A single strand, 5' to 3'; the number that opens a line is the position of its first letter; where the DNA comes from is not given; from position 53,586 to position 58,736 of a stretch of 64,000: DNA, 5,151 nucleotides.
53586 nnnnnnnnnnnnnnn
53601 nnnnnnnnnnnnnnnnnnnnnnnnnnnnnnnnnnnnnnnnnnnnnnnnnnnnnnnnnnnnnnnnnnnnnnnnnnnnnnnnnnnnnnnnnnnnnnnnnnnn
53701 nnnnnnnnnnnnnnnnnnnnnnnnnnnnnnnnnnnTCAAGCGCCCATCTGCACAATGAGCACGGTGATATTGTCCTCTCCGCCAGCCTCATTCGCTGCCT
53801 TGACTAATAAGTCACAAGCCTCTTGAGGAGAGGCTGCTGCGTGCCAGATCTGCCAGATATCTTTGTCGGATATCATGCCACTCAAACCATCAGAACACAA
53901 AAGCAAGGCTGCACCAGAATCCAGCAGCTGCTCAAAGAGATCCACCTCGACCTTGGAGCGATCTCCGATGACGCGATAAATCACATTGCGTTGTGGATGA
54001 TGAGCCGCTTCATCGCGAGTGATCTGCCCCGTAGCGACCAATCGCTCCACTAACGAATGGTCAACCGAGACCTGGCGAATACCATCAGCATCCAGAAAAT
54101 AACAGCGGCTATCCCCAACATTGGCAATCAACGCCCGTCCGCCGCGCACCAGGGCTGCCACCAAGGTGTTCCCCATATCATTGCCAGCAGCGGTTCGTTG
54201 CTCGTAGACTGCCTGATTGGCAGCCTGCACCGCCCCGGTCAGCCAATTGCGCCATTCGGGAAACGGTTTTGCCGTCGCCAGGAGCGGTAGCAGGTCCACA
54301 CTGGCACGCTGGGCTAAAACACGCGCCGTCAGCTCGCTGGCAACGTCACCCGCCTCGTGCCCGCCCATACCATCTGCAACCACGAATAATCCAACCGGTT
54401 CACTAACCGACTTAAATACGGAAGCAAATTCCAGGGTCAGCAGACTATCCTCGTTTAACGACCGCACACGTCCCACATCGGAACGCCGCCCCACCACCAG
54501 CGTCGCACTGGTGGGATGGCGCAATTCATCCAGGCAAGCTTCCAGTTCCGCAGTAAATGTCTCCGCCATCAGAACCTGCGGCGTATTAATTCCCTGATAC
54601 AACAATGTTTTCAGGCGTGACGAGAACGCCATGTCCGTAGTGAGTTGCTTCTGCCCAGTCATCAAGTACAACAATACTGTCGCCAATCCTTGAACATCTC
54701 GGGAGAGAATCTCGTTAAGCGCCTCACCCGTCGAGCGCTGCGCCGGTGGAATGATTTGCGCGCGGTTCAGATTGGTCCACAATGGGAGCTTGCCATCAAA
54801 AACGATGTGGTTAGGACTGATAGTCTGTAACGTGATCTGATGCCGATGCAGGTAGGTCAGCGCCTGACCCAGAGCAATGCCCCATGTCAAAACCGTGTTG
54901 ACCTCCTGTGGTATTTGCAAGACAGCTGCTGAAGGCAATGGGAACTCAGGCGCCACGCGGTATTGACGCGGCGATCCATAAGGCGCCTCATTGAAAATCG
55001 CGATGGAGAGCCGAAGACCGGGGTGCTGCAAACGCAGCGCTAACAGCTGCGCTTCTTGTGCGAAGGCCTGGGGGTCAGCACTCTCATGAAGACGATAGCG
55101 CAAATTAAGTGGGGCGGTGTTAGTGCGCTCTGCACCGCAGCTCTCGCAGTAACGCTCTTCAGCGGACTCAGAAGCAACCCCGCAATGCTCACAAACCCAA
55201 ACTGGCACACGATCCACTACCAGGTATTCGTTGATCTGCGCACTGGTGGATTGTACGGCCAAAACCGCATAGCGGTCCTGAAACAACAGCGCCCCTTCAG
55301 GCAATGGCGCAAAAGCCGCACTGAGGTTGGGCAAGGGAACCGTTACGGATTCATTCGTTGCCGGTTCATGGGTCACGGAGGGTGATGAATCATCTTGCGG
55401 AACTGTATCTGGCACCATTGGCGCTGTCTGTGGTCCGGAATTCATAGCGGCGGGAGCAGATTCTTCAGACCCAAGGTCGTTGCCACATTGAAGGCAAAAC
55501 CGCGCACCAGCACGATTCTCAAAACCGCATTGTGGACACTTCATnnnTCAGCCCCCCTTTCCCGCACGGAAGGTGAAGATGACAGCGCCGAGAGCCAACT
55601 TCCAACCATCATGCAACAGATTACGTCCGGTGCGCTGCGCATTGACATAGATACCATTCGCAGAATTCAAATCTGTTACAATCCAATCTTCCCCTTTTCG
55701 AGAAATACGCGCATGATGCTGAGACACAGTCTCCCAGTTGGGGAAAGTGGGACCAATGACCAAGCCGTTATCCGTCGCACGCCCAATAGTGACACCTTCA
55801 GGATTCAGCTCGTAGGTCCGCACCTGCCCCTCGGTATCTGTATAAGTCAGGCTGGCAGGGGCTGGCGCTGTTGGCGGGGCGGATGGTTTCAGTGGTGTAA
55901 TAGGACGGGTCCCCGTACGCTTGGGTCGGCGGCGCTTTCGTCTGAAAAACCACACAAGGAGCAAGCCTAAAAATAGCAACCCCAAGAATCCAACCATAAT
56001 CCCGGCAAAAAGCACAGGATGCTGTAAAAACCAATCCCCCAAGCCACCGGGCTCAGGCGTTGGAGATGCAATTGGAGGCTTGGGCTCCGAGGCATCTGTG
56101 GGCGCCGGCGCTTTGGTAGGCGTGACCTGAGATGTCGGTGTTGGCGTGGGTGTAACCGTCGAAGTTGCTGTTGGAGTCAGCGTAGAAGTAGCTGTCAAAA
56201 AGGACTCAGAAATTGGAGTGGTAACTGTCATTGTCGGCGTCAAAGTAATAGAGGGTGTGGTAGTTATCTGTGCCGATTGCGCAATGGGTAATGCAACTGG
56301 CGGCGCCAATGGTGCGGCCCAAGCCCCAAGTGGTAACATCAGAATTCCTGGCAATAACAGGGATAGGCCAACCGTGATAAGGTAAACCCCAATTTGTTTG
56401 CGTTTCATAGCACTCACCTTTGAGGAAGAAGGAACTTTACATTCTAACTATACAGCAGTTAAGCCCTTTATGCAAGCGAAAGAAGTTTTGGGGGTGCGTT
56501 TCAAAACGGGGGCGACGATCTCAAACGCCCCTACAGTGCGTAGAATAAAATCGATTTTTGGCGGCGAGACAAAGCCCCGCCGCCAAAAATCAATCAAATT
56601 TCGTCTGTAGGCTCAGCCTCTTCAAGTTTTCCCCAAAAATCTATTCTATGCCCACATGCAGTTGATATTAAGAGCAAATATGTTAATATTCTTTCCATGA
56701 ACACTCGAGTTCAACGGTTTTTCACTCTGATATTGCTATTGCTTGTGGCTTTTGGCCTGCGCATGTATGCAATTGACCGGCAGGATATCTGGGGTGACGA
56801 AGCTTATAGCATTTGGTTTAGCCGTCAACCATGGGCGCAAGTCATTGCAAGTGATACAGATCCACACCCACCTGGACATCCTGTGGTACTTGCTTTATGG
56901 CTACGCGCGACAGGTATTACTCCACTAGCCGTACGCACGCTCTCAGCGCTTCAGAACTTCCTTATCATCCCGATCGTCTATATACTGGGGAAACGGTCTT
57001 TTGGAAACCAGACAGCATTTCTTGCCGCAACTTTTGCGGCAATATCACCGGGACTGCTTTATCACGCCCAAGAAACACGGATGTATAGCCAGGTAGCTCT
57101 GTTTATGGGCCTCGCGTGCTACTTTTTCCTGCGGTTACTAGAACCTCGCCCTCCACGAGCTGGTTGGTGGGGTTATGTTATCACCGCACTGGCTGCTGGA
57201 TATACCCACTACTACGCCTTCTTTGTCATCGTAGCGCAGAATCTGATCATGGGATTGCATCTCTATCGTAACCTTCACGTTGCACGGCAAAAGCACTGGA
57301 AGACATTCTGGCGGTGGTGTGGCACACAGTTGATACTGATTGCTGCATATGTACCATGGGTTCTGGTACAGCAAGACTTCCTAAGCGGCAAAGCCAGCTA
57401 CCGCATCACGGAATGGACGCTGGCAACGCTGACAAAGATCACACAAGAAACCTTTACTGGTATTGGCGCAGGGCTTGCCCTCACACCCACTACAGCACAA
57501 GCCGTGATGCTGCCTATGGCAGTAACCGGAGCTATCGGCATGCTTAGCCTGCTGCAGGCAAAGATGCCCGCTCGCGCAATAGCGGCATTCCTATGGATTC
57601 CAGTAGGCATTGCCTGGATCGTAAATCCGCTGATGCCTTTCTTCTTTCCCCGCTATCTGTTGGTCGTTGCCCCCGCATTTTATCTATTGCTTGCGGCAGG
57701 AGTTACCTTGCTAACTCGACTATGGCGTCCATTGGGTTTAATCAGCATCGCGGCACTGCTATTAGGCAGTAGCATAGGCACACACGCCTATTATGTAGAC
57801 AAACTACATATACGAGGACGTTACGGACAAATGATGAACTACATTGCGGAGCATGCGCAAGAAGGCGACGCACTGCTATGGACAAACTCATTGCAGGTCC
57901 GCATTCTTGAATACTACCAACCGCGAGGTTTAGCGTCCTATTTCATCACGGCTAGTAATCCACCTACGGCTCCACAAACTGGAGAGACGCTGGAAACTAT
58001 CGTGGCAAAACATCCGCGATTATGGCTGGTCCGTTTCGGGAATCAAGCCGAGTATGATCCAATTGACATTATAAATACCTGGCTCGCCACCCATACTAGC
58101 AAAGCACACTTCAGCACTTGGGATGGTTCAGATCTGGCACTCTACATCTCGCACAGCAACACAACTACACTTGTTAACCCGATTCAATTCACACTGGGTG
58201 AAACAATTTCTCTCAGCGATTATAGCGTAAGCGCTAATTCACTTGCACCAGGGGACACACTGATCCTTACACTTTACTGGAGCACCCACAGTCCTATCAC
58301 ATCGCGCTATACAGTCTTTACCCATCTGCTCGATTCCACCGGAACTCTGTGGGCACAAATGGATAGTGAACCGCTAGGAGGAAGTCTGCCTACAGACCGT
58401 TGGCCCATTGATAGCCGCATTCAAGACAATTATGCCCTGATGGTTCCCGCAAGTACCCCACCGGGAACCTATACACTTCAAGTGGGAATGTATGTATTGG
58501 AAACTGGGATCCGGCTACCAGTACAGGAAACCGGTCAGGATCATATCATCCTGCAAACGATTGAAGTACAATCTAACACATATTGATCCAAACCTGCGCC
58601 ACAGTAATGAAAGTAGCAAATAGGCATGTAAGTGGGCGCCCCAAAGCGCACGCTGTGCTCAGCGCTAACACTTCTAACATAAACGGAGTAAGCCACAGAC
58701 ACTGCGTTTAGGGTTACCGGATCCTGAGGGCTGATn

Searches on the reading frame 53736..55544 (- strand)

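Call 68: search_protein_families(library=pfam, proteins=[window:53736-55544:-], max_evalue=0.000001)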
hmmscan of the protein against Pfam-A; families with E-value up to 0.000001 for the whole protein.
window:53736-55544:- (602 aa): 4 families
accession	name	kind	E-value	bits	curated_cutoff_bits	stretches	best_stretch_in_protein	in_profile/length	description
PF00481.26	PP2C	-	1e-14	55.3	20.3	1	360-497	11-141/255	Protein phosphatase 2C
PF13672.11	PP2C_2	-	2.1e-14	54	24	1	385-565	25-186/209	Protein phosphatase 2C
PF24463.1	DUF7577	-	6.4e-07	29.3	28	0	2-24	4-26/27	Domain of unknown function (DUF7577)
PF12773.13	DZR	-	9.4e-07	29.3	27.3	0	3-24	1-22/45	Double zinc ribbon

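Call 70: search_protein_families(library=ncbifam, proteins=[window:53736-55544:-], max_evalue=0.01)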
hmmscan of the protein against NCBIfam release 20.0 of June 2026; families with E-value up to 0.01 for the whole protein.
window:53736-55544:- (602 aa): 4 families
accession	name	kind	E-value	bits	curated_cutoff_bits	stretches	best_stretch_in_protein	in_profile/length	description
NF033484.1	Stp1_PP2C_phos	equivalog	3.8e-73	245.8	230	1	355-599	2-232/232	Stp1/IreP family PP2C-type Ser/Thr phosphatase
NF011149.0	PRK14559.1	equivalog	2.8e-34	118.9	374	1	352-600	375-631/642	serine/threonine phosphatase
TIGR03831.1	YgiT_finger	domain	0.0055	16.9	20.2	1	106-122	23-39/46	YgiT-type zinc finger protein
NF049953.1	ribbon_DG_selen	exception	0.0065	16.4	130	0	3-33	8-38/172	zinc ribbon-containing (seleno)protein DG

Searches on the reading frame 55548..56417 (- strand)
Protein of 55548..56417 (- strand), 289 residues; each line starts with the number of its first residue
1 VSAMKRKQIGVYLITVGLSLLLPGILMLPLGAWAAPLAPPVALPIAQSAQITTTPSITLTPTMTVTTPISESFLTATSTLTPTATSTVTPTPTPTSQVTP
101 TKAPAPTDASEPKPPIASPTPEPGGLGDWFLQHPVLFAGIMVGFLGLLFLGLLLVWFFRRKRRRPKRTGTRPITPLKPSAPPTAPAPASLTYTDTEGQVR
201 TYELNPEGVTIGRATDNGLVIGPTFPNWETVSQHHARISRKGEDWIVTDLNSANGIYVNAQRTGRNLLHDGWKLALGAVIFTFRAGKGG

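Call 68: search_protein_families(library=pfam, proteins=[window:55548-56417:-], max_evalue=0.000001)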
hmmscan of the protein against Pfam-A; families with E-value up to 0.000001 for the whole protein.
window:55548-56417:- (289 aa): 2 families
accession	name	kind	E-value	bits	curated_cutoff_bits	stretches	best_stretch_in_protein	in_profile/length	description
PF00498.31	FHA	-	2.8e-14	53.7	20.7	1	209-277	1-67/67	FHA domain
PF16697.10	Yop-YscD_cpl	-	5.4e-09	36.6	33.2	1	200-285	10-92/94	Inner membrane component of T3SS, cytoplasmic domain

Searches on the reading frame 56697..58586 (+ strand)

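Call 68: search_protein_families(library=pfam, proteins=[window:56697-58586:+], max_evalue=0.000001)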
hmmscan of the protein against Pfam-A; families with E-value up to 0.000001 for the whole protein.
window:56697-58586:+ (629 aa): 1 family
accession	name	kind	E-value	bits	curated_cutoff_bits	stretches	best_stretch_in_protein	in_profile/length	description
PF13231.12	PMT_2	-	1.3e-11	45.4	26.1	1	57-221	2-157/160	Dolichyl-phosphate-mannose-protein mannosyltransferase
